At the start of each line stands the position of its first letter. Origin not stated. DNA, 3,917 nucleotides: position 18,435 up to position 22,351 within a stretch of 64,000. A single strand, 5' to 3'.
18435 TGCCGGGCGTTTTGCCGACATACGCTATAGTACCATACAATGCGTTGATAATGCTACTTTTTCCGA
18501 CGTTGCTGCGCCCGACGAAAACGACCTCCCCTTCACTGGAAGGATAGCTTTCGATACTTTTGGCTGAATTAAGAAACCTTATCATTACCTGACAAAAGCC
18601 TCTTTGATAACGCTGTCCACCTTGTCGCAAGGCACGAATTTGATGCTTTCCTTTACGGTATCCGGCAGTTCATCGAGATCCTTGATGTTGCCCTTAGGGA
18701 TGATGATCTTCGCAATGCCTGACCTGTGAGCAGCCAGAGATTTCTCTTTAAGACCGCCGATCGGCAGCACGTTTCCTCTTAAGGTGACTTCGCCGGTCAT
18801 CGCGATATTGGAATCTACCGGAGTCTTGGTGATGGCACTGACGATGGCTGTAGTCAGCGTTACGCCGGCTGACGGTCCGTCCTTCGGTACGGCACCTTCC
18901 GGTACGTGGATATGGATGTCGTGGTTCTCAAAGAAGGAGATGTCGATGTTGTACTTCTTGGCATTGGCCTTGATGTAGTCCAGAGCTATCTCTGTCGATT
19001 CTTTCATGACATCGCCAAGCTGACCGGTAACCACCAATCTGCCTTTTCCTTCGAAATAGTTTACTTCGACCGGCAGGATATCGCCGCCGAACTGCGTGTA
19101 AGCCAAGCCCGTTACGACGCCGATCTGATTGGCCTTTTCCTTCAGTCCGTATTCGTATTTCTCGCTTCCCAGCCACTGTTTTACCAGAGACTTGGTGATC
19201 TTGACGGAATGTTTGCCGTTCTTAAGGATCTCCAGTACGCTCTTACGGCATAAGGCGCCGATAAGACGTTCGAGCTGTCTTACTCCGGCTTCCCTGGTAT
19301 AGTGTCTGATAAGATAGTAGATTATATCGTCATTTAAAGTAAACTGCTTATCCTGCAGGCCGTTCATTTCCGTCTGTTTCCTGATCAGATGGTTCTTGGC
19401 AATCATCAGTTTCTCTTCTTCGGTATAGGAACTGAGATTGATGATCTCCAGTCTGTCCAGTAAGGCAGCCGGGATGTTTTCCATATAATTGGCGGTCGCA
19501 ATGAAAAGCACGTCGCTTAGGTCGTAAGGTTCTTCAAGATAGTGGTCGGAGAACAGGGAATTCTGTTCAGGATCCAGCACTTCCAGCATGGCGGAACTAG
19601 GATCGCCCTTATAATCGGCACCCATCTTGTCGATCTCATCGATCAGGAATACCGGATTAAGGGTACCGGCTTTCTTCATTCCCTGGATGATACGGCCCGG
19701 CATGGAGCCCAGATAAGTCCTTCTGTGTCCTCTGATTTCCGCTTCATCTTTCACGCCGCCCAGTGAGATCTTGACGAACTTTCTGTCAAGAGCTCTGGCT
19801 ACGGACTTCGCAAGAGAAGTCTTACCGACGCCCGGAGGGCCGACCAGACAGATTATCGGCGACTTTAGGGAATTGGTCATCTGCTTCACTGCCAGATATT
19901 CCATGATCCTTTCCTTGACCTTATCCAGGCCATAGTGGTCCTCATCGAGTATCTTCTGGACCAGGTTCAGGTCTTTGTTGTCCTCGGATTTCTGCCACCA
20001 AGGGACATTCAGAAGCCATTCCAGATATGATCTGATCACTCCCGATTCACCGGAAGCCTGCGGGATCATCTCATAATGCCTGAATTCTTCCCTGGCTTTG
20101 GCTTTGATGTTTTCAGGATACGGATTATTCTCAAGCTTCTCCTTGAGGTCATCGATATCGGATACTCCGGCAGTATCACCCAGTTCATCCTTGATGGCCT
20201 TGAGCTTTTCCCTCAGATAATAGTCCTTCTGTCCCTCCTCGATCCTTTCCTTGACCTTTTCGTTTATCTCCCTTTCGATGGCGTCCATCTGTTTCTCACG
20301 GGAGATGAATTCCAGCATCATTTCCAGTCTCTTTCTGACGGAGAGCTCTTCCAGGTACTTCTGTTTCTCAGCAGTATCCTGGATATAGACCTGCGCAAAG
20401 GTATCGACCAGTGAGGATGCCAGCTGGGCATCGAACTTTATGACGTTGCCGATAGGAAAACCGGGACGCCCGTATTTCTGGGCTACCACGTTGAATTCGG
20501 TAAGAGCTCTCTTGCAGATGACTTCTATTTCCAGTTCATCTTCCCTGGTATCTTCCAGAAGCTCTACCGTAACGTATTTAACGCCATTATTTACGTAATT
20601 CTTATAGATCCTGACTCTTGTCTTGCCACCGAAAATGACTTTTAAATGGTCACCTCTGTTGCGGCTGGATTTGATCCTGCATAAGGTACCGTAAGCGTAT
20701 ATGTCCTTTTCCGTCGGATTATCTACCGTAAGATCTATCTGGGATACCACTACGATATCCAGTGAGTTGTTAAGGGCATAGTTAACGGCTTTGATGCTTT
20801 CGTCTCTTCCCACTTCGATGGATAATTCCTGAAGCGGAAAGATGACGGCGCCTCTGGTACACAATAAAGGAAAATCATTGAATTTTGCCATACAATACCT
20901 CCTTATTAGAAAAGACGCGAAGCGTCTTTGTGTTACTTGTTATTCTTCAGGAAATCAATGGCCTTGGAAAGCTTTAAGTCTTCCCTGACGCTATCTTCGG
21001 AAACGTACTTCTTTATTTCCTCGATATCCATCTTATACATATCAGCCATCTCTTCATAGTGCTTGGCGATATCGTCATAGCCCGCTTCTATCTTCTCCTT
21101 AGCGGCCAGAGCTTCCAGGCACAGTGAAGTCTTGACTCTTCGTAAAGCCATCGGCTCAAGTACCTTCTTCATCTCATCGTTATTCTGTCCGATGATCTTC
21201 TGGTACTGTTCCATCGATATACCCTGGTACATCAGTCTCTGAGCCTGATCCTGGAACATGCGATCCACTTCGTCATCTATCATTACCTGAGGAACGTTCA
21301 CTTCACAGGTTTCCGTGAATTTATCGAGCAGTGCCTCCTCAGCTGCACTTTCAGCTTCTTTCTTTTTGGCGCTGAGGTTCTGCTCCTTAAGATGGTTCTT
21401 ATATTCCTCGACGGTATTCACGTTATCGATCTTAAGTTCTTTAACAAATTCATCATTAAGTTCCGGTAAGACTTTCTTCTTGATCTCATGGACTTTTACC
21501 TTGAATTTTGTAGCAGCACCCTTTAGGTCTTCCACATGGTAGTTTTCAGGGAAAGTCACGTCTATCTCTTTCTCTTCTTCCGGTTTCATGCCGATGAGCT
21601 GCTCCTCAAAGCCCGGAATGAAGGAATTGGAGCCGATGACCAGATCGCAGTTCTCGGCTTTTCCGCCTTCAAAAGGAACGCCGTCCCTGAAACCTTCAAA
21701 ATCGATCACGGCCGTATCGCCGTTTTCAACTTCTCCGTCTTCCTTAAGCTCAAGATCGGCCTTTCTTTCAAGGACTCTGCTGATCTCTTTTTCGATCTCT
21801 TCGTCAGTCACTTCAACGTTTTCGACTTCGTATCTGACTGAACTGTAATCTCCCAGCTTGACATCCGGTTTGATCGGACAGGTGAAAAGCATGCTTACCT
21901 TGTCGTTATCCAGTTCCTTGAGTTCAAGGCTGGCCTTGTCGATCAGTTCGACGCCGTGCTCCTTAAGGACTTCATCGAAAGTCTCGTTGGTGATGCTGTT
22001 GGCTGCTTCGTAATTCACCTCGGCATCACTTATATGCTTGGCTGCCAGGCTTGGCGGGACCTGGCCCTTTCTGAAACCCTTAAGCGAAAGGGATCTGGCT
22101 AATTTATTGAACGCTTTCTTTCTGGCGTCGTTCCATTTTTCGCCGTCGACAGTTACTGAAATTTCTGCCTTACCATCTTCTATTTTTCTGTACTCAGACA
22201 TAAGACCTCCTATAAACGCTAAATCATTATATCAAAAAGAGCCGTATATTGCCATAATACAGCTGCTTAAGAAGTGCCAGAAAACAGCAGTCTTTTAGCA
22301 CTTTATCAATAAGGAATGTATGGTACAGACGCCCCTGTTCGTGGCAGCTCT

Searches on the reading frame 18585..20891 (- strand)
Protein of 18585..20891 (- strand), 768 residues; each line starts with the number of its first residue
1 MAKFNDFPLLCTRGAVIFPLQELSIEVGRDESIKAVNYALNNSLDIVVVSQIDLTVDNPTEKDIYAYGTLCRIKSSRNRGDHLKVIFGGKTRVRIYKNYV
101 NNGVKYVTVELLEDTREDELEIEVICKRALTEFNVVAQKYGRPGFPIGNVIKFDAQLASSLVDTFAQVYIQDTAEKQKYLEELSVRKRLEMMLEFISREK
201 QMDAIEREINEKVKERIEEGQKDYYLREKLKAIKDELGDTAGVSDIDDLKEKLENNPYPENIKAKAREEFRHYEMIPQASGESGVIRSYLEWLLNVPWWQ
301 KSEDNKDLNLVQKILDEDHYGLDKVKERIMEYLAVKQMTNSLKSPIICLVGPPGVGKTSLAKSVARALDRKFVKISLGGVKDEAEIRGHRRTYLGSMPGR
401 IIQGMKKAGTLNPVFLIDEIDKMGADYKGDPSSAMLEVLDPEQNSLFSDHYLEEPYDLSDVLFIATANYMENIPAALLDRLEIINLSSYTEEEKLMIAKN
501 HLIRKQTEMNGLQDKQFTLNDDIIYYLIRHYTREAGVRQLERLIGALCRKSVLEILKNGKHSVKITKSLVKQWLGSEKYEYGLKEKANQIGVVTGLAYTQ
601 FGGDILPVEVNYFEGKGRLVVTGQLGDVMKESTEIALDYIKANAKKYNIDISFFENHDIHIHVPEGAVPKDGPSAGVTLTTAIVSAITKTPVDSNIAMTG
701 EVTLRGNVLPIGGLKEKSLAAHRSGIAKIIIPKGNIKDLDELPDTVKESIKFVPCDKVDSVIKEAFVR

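Call 77: search_protein_families(library=pfam, proteins=[window:18585-20891:-], max_evalue=0.00001)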
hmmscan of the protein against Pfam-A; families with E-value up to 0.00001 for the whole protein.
window:18585-20891:- (768 aa): 9 families
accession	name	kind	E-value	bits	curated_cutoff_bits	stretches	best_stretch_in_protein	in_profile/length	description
PF05362.19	Lon_C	-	2.7e-90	301.9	21.1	1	564-767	1-204/205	Lon protease (S16) C-terminal proteolytic domain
PF02190.22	LON_substr_bdg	-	4.2e-29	102.3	28.7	1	8-198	3-200/200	ATP-dependent protease La (LON) substrate-binding domain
PF00004.35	AAA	-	9.7e-27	94.4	21.2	1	347-485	1-127/131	ATPase family associated with various cellular activities (AAA)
PF22667.2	Lon_lid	-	3.3e-21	75.1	27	1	509-560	2-54/57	Lon protease AAA+ ATPase lid domain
PF13541.12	ChlI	-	5.9e-09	36.3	27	1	608-735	1-121/121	Subunit ChlI of Mg-chelatase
PF07728.20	AAA_5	-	8.7e-09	35.9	22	1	347-480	2-138/139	AAA domain (dynein-related subfamily)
PF13401.12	AAA_22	-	1.2e-06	29.3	27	0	346-439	7-104/130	AAA domain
PF08298.17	AAA_PrkA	-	2.1e-06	27.5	25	1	317-371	58-112/358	PrkA AAA domain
PF07724.20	AAA_2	-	9.7e-06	26.2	27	0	347-476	6-132/166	AAA domain (Cdc48 subfamily)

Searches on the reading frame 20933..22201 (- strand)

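Call 77: search_protein_families(library=pfam, proteins=[window:20933-22201:-], max_evalue=0.00001)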
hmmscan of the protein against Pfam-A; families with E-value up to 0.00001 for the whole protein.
window:20933-22201:- (422 aa): 3 families
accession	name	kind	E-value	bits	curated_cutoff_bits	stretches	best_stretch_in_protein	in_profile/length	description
PF05698.19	Trigger_C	-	1.2e-34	120.1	22.7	1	263-419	1-161/162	Bacterial trigger factor protein (TF) C-terminus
PF05697.18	Trigger_N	-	1.7e-32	113.1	22.2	1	5-142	6-143/144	Bacterial trigger factor protein (TF)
PF00254.34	FKBP_C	-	5.5e-16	59.1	21.1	1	157-237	4-93/94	FKBP-type peptidyl-prolyl cis-trans isomerase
